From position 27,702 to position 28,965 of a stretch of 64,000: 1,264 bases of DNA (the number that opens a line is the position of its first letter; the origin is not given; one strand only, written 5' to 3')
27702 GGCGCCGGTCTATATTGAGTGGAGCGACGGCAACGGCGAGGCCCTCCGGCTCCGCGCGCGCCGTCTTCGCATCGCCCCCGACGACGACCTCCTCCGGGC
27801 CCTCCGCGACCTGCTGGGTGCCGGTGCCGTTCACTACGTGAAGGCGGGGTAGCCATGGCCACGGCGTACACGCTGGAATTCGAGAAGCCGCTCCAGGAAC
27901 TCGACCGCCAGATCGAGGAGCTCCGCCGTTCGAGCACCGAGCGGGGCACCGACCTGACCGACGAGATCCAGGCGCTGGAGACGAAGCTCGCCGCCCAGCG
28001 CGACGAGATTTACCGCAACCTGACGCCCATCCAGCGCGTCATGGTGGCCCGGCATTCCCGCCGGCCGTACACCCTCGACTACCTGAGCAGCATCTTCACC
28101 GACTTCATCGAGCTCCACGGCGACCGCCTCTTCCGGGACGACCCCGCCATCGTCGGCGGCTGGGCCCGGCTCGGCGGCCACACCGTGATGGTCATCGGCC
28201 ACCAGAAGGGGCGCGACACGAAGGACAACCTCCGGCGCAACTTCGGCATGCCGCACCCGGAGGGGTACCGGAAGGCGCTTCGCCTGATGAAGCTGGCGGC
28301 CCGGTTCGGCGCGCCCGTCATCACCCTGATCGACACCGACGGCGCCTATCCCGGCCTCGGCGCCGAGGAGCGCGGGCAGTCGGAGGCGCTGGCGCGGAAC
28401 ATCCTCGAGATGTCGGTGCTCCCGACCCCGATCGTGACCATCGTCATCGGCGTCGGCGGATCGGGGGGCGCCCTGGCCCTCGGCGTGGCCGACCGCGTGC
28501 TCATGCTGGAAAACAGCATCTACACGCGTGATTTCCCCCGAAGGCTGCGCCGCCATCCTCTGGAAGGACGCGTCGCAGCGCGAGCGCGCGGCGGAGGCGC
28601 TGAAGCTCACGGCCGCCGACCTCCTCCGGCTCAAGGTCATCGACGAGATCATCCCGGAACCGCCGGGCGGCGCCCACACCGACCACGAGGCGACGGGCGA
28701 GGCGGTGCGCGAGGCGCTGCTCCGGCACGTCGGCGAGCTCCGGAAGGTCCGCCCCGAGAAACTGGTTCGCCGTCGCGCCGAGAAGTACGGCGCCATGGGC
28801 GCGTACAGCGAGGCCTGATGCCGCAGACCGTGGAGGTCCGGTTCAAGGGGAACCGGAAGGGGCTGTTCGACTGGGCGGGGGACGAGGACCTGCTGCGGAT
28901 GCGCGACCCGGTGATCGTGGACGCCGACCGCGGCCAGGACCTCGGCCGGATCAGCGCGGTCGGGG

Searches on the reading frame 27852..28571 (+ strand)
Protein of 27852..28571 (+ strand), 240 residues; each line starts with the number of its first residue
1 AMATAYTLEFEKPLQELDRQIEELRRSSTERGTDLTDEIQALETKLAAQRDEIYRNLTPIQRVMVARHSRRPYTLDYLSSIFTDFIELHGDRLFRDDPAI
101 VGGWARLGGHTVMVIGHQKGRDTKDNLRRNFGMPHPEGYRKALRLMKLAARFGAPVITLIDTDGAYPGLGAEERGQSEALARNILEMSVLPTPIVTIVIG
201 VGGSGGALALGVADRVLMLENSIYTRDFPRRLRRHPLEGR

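Call 42: search_protein_families(library=pfam, proteins=[window:27852-28571:+], max_evalue=0.001)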
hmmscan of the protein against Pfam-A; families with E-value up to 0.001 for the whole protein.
window:27852-28571:+ (240 aa): 2 families
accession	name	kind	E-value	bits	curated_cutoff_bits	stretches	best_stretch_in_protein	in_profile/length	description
PF03255.19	ACCA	-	7.4e-106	354.2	23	1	8-225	2-219/310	Acetyl co-enzyme A carboxylase carboxyltransferase-like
PF01039.27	Carboxyl_trans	-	8.6e-11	41.6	22.3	1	99-209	283-385/493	Carboxyl transferase domain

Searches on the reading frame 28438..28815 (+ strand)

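Call 42: search_protein_families(library=pfam, proteins=[window:28438-28815:+], max_evalue=0.001)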
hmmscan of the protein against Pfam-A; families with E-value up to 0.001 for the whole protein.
window:28438-28815:+ (126 aa): 1 family
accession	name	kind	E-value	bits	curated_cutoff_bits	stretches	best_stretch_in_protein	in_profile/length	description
PF03255.19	ACCA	-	4.4e-32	111.9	23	1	29-121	218-310/310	Acetyl co-enzyme A carboxylase carboxyltransferase-like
